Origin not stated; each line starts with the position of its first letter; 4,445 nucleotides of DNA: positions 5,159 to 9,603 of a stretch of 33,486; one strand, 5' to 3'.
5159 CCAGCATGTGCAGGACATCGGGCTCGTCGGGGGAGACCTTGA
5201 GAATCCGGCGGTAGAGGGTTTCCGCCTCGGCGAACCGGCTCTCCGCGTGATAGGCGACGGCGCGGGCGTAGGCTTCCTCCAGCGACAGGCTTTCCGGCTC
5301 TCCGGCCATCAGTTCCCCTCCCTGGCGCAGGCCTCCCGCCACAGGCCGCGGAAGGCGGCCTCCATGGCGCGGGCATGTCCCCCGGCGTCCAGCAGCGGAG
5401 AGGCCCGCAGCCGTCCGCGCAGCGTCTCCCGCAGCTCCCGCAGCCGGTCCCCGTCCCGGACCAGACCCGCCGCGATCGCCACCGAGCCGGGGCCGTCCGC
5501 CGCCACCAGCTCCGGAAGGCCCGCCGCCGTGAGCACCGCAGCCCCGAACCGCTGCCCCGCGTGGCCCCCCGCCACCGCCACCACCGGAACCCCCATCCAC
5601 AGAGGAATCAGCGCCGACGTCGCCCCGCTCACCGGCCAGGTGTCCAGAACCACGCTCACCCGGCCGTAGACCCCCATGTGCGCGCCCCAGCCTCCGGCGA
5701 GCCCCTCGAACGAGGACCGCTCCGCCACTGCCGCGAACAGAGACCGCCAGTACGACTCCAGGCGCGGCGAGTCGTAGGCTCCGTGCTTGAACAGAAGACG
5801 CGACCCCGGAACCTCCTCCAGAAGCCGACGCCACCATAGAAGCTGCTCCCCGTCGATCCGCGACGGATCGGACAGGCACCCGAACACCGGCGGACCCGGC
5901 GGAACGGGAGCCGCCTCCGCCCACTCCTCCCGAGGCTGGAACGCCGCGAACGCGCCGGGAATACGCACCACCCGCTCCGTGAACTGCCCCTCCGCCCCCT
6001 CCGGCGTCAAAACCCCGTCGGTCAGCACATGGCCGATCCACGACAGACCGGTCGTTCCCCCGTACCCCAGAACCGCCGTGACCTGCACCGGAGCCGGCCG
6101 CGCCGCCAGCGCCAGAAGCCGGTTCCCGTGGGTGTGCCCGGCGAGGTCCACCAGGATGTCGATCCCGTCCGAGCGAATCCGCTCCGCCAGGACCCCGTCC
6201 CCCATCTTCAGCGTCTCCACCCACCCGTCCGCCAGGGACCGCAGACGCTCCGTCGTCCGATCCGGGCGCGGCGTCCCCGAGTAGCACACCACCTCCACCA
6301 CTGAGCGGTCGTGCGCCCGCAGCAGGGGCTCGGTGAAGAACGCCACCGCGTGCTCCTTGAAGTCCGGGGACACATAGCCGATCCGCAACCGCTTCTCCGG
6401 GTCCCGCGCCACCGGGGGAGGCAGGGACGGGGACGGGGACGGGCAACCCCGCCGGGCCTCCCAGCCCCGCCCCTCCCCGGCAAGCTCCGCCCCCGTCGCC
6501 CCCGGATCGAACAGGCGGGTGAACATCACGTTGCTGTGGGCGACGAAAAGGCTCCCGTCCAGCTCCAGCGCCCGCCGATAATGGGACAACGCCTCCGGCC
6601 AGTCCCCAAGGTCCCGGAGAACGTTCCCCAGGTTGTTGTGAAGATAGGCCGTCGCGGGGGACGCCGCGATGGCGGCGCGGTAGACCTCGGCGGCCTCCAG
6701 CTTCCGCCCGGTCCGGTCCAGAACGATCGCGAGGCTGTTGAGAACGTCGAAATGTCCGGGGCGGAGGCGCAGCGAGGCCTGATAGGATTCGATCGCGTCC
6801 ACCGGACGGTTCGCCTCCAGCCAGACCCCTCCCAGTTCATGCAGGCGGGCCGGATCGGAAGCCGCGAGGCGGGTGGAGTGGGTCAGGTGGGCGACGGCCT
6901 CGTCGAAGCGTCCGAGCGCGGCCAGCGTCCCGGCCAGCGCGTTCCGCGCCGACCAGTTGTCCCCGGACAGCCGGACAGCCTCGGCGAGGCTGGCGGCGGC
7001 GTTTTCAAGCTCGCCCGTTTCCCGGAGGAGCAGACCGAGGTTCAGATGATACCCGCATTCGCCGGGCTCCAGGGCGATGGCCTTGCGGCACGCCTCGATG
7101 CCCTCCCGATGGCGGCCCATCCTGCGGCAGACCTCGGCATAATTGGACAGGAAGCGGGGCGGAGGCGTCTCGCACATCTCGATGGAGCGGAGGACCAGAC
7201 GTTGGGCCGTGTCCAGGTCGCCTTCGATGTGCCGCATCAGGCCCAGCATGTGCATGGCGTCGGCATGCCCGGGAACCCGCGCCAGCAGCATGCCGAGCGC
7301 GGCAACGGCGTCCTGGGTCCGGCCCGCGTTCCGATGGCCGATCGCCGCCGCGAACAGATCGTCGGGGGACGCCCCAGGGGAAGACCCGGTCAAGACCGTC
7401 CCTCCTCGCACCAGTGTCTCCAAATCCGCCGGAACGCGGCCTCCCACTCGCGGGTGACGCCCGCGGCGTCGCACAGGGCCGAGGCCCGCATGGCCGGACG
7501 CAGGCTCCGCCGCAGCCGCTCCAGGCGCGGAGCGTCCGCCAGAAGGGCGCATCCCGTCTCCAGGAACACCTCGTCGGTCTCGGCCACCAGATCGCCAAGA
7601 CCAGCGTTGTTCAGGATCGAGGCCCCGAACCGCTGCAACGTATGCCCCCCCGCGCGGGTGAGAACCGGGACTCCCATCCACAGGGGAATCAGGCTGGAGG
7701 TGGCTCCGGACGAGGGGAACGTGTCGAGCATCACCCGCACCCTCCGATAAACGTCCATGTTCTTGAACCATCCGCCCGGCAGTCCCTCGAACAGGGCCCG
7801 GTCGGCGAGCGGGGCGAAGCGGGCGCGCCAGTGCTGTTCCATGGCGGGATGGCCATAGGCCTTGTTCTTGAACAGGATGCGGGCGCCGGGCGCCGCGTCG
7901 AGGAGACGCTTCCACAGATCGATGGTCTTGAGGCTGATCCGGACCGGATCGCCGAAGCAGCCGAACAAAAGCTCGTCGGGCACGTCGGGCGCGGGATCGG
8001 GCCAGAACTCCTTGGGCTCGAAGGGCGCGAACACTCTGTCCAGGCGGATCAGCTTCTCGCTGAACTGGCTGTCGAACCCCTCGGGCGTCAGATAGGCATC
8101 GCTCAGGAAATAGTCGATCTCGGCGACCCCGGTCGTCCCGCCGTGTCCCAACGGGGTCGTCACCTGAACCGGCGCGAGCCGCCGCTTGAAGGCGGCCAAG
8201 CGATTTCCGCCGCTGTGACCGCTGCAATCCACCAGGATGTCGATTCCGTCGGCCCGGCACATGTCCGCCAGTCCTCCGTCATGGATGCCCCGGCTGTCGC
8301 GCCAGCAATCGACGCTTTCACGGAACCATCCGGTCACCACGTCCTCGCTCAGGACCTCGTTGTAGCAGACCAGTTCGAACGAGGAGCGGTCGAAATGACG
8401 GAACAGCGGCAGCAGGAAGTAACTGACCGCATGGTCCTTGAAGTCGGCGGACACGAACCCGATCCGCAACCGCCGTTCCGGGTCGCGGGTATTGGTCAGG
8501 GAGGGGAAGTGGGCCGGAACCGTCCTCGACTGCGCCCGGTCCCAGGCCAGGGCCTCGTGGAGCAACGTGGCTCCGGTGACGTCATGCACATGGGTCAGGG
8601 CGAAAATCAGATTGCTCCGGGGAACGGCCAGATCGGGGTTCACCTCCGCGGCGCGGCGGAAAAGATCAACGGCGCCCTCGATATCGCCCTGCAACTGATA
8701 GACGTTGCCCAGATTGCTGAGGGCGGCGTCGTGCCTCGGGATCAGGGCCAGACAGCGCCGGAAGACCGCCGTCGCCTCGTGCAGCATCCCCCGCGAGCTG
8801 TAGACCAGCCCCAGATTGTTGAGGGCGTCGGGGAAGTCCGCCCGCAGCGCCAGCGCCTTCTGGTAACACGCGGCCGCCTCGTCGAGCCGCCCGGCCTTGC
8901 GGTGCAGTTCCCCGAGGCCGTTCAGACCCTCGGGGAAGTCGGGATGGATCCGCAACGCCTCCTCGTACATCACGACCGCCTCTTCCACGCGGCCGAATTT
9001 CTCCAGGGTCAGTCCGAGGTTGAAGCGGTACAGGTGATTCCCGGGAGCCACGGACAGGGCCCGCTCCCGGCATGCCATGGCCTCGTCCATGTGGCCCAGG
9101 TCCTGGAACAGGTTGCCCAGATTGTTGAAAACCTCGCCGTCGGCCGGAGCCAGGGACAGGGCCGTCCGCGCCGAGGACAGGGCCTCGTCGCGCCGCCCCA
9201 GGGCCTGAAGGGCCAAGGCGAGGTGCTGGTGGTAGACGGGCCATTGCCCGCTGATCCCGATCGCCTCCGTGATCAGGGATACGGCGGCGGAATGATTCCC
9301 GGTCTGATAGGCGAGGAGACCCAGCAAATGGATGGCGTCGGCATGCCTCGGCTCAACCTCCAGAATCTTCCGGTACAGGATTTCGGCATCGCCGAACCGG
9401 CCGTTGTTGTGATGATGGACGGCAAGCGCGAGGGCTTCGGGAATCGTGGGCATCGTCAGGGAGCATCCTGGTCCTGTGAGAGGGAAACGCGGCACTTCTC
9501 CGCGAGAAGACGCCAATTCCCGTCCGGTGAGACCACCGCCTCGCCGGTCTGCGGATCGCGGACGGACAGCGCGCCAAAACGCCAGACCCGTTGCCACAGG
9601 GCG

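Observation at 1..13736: Six tandem TPR + GT41 (SPINDLY-type) glycosyltransferase paralogs in one translationally coupled operon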

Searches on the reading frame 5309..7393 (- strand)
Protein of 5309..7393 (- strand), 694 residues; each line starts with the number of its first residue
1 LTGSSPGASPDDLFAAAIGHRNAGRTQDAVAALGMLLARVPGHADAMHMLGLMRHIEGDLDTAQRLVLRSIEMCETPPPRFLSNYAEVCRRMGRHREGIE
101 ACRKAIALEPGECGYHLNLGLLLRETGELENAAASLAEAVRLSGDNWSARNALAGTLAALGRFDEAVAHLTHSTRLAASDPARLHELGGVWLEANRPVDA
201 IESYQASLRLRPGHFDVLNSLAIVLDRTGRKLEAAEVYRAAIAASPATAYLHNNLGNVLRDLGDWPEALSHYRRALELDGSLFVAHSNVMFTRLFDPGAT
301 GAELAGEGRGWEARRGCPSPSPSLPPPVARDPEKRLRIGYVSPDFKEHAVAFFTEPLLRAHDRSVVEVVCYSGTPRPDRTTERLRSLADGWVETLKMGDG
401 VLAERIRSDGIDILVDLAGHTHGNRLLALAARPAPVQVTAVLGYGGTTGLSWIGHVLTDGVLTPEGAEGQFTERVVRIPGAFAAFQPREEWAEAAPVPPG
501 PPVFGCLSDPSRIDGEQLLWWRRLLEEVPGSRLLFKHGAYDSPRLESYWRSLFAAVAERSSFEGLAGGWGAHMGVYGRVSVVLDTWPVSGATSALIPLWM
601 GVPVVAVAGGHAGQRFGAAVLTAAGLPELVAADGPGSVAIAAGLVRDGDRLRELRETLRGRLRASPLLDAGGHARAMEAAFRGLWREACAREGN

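Call 6: search_protein_families(library=pfam, proteins=[window:5309-7393:-], max_evalue=0.01)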
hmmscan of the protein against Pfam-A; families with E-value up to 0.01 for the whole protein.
window:5309-7393:- (694 aa): 27 families (the best 25 are shown)
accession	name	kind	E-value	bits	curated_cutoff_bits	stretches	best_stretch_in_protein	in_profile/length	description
PF13844.12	Glyco_transf_41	-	9.8e-39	133.4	25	2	332-482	77-228/543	Glycosyl transferase family 41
PF07719.23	TPR_2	-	9.3e-34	113.2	27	2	249-279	1-31/34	Tetratricopeptide repeat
PF00515.34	TPR_1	-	5.3e-24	83.4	27.8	1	249-279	1-31/34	Tetratricopeptide repeat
PF13424.12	TPR_12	-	9.9e-23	80.6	30.1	4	249-279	3-33/77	Tetratricopeptide repeat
PF13432.12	TPR_16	-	1.3e-22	80.3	32.7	4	221-279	3-61/65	Tetratricopeptide repeat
PF13414.12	TPR_11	-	2.8e-21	75.4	26.8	2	256-288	1-33/42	TPR repeat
PF13431.12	TPR_17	-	3.3e-21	74.2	24.4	0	101-132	1-32/34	Tetratricopeptide repeat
PF13181.12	TPR_8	-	7.1e-21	73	25.7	0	116-145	4-33/34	Tetratricopeptide repeat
PF14559.12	TPR_19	-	8.1e-17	61.8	25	2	124-187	2-64/68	Tetratricopeptide repeat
PF13176.12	TPR_7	-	2.6e-16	58.7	27.9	1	252-279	2-29/36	Tetratricopeptide repeat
PF13428.12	TPR_14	-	3.2e-16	58.6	23.5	0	255-280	7-32/44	Tetratricopeptide repeat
PF13374.12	TPR_10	-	6e-11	42.4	27.5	1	253-278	6-31/42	Tetratricopeptide repeat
PF23914.1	TPR_CcmH_CycH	-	4.4e-10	40.1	42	2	89-180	60-154/158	Cytochrome c-type biogenesis protein H TPR domain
PF13429.12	TPR_15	-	3.2e-08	33.8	26.2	2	79-182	146-249/280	Tetratricopeptide repeat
PF12895.13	ANAPC3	-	1.1e-07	32.4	27.2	0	102-171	12-80/82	Anaphase-promoting complex, cyclosome, subunit 3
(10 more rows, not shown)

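Call 14: search_protein_families(library=ncbifam, proteins=[window:5309-7393:-], max_evalue=0.00001)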
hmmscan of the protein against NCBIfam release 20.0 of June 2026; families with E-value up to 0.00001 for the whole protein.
window:5309-7393:- (694 aa): 11 families
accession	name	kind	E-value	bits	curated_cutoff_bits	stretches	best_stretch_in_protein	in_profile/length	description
NF040959.1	MamA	equivalog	1.4e-20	73.7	200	2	158-291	48-181/204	magnetosome protein MamA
TIGR02917.1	PEP_TPR_lipo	equivalog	2.4e-19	68.7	312.2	1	21-278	578-832/899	XrtA/PEP-CTERM system TPR-repeat protein PrsT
NF033762.1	social_mot_Tgl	equivalog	5.6e-15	55.4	225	1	198-288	48-141/252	social motility TPR repeat lipoprotein Tgl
TIGR02521.1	type_IV_pilW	equivalog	1e-14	54.7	154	1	186-277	36-127/234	type IV pilus biogenesis/stability protein PilW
NF033920.0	C39_PA2778_fam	equivalog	2.3e-11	43.6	150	0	195-279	170-254/255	PA2778 family cysteine peptidase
TIGR02552.1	LcrH_SycD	equivalog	1.5e-08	34.4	104.8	0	212-279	49-116/136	SycD/LcrH family type III secretion system chaperone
NF033758.1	gliding_GltE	equivalog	7.7e-08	31.7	225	0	198-280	103-185/411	adventurous gliding motility TPR repeat lipoprotein GltE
TIGR03939.1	PGA_TPR_OMP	equivalog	9.8e-08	30.7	366.65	0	123-225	96-198/800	poly-beta-1,6 N-acetyl-D-glucosamine export porin PgaA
NF052415.1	T3SS_chap_SctY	equivalog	1.2e-07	32.2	70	0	184-277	9-105/106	type III secretion apparatus assembly chaperone SctY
TIGR00540.1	TPR_hemY_coli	hypoth_equivalog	1.2e-07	30.9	142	0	58-171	275-383/385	heme biosynthesis-associated TPR protein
NF011721.1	PRK15174.1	equivalog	5.6e-06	24.8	1200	0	92-270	157-339/656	Vi polysaccharide transport protein VexE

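Call 27: find_encoding_contigs(protein=window:5309-7393:-, flank=10000, max_places=4)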
Protein window:5309-7393:- (694 aa): no gene with exactly this product is on record in the collection.

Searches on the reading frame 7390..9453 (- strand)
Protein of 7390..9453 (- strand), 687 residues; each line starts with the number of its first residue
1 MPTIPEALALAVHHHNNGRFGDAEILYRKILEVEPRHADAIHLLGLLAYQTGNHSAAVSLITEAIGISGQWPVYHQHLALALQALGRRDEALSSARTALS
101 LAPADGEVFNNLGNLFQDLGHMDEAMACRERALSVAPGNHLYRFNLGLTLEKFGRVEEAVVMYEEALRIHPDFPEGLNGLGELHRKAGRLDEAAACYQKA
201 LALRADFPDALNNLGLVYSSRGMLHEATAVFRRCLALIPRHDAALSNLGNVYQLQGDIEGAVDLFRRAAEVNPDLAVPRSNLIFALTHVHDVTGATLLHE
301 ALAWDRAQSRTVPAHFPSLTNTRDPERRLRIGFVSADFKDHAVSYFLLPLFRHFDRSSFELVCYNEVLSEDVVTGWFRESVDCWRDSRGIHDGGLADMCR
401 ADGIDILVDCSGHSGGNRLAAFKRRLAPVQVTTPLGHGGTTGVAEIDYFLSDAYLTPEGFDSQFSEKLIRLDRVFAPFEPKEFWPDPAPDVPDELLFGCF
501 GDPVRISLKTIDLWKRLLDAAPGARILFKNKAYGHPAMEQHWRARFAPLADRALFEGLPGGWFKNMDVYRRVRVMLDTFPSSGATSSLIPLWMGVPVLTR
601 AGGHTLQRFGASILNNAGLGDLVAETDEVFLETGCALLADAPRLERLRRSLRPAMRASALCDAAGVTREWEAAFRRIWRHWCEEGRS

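Call 6: search_protein_families(library=pfam, proteins=[window:7390-9453:-], max_evalue=0.01)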
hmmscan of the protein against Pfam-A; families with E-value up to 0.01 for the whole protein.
window:7390-9453:- (687 aa): 28 families (the best 25 are shown)
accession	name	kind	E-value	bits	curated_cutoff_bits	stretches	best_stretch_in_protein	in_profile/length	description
PF00515.34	TPR_1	-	7e-47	155.9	27.8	5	244-274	3-33/34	Tetratricopeptide repeat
PF07719.23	TPR_2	-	8.9e-45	147.6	27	5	174-204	1-31/34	Tetratricopeptide repeat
PF13181.12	TPR_8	-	6.8e-39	129.1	25.7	4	107-138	2-33/34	Tetratricopeptide repeat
PF13176.12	TPR_7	-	1.7e-32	109.2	27.9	2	178-210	3-35/36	Tetratricopeptide repeat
PF13414.12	TPR_11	-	1.8e-32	111.2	26.8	3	181-219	1-39/42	TPR repeat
PF13424.12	TPR_12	-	1.2e-30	105.9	30.1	5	209-271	4-74/77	Tetratricopeptide repeat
PF13844.12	Glyco_transf_41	-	1.3e-30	106.6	25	2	278-475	32-228/543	Glycosyl transferase family 41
PF13431.12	TPR_17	-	2.1e-30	102.8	24.4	2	196-227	1-32/34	Tetratricopeptide repeat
PF13428.12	TPR_14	-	5.5e-27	91.9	23.5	2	146-183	7-44/44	Tetratricopeptide repeat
PF13374.12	TPR_10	-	1.9e-26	91.6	27.5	4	243-271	3-31/42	Tetratricopeptide repeat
PF14559.12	TPR_19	-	9.4e-26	90.4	25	4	154-210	5-61/68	Tetratricopeptide repeat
PF13432.12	TPR_16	-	5.5e-25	87.9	32.7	3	180-235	3-58/65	Tetratricopeptide repeat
PF12895.13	ANAPC3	-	5.6e-15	55.8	27.2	1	16-93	1-77/82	Anaphase-promoting complex, cyclosome, subunit 3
PF13371.12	TPR_9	-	2.5e-14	53.5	35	2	181-241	2-62/73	Tetratricopeptide repeat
PF07721.20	TPR_4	-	2.5e-14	52.8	27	0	243-267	2-26/26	Tetratricopeptide repeat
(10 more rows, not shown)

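Call 14: search_protein_families(library=ncbifam, proteins=[window:7390-9453:-], max_evalue=0.00001)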
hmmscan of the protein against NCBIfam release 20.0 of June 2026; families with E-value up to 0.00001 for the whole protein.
window:7390-9453:- (687 aa): 17 families
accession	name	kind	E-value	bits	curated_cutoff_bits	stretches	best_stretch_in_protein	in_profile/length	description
TIGR02521.1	type_IV_pilW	equivalog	3e-29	102.2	154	2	44-199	37-194/234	type IV pilus biogenesis/stability protein PilW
TIGR02917.1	PEP_TPR_lipo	equivalog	9.5e-29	99.9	312.2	1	16-306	375-666/899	XrtA/PEP-CTERM system TPR-repeat protein PrsT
NF033762.1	social_mot_Tgl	equivalog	2e-27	96.1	225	2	143-284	34-178/252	social motility TPR repeat lipoprotein Tgl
NF040959.1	MamA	equivalog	2.7e-25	89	200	2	108-271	39-202/204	magnetosome protein MamA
NF033758.1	gliding_GltE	equivalog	7.6e-18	64.7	225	2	98-201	78-181/411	adventurous gliding motility TPR repeat lipoprotein GltE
NF033920.0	C39_PA2778_fam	equivalog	5.5e-17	62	150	1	149-237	165-253/255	PA2778 family cysteine peptidase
TIGR02552.1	LcrH_SycD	equivalog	4.3e-15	55.6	104.8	0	9-105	23-119/136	SycD/LcrH family type III secretion system chaperone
NF002725.1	PRK02603.1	equivalog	1.4e-14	54.5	143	1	147-226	42-124/173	photosystem I assembly protein Ycf3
TIGR00990.1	3a0801s09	subfamily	6.1e-12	45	757.25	1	32-271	325-571/615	mitochondrial import receptor subunit TOM70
NF052415.1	T3SS_chap_SctY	equivalog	6.5e-12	45.9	70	1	15-100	17-105/106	type III secretion apparatus assembly chaperone SctY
NF008391.2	PRK11189.1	equivalog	1.8e-11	44.1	250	0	85-160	78-153/297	lipoprotein NlpI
TIGR03939.1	PGA_TPR_OMP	equivalog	1.5e-09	36.7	366.65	0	10-127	92-209/800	poly-beta-1,6 N-acetyl-D-glucosamine export porin PgaA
NF008757.0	PRK11788.1-5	equivalog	1.2e-08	34.6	363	0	158-272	53-171/388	lipopolysaccharide assembly protein LapB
NF047371.1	FlcA_CTERM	equivalog_domain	5.9e-08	31.6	300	0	187-270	452-535/646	periplasmic flagellar collar protein FlcA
NF047507.1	TPR_BatC_Lepto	exception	1.4e-07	31.2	175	0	245-284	99-138/214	TPR repeat-containing protein BatC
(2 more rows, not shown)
